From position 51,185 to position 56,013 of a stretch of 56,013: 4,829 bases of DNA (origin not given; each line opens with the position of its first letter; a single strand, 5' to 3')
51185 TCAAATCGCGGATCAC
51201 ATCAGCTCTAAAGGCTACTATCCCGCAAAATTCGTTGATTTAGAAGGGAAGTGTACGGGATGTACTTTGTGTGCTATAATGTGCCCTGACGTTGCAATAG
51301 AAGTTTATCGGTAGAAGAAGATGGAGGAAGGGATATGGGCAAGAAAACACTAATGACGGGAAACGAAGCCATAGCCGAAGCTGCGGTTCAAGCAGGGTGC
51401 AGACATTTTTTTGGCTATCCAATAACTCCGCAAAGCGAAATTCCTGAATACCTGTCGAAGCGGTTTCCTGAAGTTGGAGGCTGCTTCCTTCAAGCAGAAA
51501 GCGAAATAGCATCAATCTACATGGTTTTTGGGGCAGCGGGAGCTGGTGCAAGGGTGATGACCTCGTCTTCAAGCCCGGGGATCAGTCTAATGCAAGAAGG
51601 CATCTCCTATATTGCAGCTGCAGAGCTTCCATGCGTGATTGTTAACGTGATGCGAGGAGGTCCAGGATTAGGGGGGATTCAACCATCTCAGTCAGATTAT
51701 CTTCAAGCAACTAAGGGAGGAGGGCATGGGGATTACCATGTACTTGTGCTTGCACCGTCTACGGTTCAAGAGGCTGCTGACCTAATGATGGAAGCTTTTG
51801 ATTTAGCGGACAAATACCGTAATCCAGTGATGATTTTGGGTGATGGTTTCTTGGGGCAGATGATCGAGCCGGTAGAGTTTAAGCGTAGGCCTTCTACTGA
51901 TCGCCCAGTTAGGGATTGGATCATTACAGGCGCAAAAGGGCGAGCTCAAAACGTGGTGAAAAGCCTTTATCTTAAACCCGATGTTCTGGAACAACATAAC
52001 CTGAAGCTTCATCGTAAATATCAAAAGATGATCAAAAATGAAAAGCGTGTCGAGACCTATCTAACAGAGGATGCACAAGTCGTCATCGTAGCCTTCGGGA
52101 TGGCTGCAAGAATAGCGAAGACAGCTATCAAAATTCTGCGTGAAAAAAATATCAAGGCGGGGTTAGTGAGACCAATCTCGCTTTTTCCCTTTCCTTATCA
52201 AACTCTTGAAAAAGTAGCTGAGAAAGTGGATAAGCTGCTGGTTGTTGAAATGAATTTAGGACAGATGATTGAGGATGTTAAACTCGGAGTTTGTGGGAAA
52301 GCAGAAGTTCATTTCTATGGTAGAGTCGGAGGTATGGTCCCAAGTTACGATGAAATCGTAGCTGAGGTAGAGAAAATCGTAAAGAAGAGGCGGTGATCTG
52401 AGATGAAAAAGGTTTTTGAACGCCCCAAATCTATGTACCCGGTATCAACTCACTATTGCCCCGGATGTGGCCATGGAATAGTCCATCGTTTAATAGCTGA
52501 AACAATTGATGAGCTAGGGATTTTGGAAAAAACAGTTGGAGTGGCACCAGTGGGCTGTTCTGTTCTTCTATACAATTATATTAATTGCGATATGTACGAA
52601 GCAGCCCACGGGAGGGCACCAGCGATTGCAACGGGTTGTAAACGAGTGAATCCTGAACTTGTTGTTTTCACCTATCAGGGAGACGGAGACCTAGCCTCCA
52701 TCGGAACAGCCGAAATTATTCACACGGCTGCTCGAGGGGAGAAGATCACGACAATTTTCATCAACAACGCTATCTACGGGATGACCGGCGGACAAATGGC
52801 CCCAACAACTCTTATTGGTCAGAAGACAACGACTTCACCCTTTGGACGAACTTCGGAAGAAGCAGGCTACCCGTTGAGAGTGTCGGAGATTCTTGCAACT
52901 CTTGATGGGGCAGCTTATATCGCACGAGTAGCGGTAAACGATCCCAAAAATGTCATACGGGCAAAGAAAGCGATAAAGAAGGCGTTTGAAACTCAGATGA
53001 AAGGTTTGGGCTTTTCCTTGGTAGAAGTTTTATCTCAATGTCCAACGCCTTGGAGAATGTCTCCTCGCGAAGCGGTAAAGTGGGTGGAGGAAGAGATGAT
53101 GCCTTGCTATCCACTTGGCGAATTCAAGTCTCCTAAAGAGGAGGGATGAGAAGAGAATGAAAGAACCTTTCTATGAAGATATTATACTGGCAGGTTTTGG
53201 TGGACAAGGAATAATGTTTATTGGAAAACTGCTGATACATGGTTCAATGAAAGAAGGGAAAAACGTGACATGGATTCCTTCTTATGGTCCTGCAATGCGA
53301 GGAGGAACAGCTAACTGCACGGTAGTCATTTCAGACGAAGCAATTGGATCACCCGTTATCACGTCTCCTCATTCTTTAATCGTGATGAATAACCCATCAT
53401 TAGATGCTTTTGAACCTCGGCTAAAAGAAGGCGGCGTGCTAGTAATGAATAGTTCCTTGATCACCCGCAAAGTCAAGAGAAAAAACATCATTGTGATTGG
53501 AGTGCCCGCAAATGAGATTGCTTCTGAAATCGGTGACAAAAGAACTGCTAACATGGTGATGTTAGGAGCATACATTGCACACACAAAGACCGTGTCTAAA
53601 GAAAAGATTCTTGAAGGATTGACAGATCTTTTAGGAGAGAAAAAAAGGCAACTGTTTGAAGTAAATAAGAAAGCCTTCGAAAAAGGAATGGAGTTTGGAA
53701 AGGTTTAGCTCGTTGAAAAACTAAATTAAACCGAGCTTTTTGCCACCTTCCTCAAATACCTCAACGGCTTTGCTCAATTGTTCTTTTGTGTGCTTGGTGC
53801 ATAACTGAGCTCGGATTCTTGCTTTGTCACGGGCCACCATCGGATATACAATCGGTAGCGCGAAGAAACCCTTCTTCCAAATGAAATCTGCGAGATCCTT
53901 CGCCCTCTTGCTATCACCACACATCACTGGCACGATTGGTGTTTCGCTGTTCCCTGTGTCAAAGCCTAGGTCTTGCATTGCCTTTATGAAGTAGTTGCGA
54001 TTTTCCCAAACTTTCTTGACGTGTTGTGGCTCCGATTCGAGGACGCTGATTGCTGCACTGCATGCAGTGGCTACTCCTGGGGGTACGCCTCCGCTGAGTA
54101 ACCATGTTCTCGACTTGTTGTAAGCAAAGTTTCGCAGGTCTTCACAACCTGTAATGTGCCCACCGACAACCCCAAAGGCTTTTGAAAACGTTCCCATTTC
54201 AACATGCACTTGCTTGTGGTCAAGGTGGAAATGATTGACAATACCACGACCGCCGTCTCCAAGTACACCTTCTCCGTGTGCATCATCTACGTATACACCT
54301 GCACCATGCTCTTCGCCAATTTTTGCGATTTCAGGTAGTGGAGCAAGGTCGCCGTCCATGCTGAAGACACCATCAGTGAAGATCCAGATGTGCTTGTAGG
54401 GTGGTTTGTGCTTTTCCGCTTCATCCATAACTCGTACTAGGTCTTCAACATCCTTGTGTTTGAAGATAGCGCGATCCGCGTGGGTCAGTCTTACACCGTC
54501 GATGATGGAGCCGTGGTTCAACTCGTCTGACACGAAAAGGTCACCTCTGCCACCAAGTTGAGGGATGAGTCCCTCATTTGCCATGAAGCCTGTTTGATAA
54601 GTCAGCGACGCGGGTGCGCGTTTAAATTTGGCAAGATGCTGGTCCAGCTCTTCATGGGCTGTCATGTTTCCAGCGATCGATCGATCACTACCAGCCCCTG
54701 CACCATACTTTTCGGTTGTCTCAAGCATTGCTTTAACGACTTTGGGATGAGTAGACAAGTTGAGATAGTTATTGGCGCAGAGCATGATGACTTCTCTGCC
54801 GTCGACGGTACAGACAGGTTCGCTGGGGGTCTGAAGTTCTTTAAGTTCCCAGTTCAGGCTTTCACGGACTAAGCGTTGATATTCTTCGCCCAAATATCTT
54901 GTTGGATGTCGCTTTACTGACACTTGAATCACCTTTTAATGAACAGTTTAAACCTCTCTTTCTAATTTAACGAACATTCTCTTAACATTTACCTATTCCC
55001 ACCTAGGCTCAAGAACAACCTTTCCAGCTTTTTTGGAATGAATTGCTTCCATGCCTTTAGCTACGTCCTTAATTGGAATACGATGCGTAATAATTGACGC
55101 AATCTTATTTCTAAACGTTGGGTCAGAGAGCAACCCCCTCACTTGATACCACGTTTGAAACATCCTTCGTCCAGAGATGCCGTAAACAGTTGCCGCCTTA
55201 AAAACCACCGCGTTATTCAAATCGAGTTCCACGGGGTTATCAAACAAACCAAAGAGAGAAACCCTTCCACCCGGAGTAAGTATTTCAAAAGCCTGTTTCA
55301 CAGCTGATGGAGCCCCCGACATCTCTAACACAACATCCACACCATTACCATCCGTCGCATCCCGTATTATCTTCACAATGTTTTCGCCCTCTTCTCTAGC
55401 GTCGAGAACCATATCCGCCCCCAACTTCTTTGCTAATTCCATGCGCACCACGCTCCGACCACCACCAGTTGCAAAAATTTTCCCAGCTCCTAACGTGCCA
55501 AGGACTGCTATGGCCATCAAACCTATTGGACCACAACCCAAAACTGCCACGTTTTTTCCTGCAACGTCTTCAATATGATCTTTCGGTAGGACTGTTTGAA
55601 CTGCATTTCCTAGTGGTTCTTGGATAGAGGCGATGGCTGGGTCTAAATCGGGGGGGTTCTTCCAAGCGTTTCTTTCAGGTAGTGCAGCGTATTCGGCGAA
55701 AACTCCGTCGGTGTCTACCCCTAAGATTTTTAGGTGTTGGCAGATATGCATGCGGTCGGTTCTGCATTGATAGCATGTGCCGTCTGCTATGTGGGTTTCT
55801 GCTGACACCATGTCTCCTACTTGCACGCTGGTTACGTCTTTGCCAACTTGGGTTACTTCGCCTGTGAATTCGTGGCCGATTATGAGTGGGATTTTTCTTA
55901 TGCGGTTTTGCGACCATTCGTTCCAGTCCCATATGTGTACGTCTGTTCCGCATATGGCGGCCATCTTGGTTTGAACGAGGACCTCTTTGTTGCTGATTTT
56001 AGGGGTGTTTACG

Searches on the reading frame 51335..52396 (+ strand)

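Call 59: search_protein_families(library=pfam, proteins=[window:51335-52396:+], max_evalue=1e-8)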
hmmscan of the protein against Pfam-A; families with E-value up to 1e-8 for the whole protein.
window:51335-52396:+ (353 aa): 3 families
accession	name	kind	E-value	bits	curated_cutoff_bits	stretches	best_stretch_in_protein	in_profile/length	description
PF01855.24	POR_N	-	1.8e-51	175.6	27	1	15-186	1-171/231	Pyruvate flavodoxin/ferredoxin oxidoreductase, thiamine diP-bdg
PF17147.9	PFOR_II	-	1.3e-24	86.9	27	1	247-341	1-102/102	Pyruvate:ferredoxin oxidoreductase core domain II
PF02780.25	Transketolase_C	-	7.7e-09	36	25.9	0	244-306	7-69/124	Transketolase, C-terminal domain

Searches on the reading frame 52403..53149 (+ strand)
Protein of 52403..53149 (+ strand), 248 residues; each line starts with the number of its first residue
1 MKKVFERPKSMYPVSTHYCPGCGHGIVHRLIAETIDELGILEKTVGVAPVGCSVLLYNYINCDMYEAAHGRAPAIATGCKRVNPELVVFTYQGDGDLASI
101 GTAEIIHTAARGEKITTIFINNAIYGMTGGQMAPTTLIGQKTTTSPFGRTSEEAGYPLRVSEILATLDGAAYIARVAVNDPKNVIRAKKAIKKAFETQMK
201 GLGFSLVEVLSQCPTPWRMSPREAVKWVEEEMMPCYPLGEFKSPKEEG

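Call 59: search_protein_families(library=pfam, proteins=[window:52403-53149:+], max_evalue=1e-8)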
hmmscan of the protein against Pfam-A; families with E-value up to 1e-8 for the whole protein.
window:52403-53149:+ (248 aa): 1 family
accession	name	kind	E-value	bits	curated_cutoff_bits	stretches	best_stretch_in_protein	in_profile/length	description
PF02775.26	TPP_enzyme_C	-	1.5e-19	70.7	21.9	1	56-209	18-151/151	Thiamine pyrophosphate enzyme, C-terminal TPP binding domain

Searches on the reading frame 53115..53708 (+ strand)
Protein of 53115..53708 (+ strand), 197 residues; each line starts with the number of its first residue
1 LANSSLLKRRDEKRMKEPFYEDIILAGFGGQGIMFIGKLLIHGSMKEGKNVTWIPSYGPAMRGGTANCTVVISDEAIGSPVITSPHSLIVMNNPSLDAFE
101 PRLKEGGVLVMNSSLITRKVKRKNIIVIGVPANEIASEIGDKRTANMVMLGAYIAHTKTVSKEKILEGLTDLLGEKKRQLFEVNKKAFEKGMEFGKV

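Call 59: search_protein_families(library=pfam, proteins=[window:53115-53708:+], max_evalue=1e-8)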
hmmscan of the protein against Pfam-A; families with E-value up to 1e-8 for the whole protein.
window:53115-53708:+ (197 aa): 1 family
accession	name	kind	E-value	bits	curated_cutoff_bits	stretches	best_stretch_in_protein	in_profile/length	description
PF01558.24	POR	-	5.6e-43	147.5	27.4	1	29-193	1-173/173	Pyruvate ferredoxin/flavodoxin oxidoreductase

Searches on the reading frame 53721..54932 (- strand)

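Call 59: search_protein_families(library=pfam, proteins=[window:53721-54932:-], max_evalue=1e-8)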
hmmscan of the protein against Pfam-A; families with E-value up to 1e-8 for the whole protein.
window:53721-54932:- (403 aa): 1 family
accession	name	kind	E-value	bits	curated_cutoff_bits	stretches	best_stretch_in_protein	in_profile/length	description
PF00155.27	Aminotran_1_2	-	1.6e-52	179.4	19.7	1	47-392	2-360/361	Aminotransferase class I and II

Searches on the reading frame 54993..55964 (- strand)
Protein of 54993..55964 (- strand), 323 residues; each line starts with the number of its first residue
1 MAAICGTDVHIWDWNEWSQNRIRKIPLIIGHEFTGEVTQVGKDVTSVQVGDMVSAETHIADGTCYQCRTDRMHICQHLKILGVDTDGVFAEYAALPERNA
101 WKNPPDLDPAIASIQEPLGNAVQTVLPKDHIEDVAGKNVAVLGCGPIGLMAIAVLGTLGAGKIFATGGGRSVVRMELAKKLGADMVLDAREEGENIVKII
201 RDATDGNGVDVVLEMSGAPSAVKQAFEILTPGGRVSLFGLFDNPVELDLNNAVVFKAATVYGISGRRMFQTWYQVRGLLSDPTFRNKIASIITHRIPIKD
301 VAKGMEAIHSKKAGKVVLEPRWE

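Call 59: search_protein_families(library=pfam, proteins=[window:54993-55964:-], max_evalue=1e-8)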
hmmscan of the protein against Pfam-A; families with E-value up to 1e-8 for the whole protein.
window:54993-55964:- (323 aa): 3 families
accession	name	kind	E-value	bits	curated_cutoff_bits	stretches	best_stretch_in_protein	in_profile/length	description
PF00107.32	ADH_zinc_N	-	4.9e-29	101.3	31.8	1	146-279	1-127/129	Zinc-binding dehydrogenase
PF08240.17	ADH_N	-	2.4e-24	86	23.5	1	2-104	12-103/104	Alcohol dehydrogenase GroES-like domain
PF16912.11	Glu_dehyd_C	-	1.5e-10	41.4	34.9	1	134-309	29-202/211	Glucose dehydrogenase C-terminus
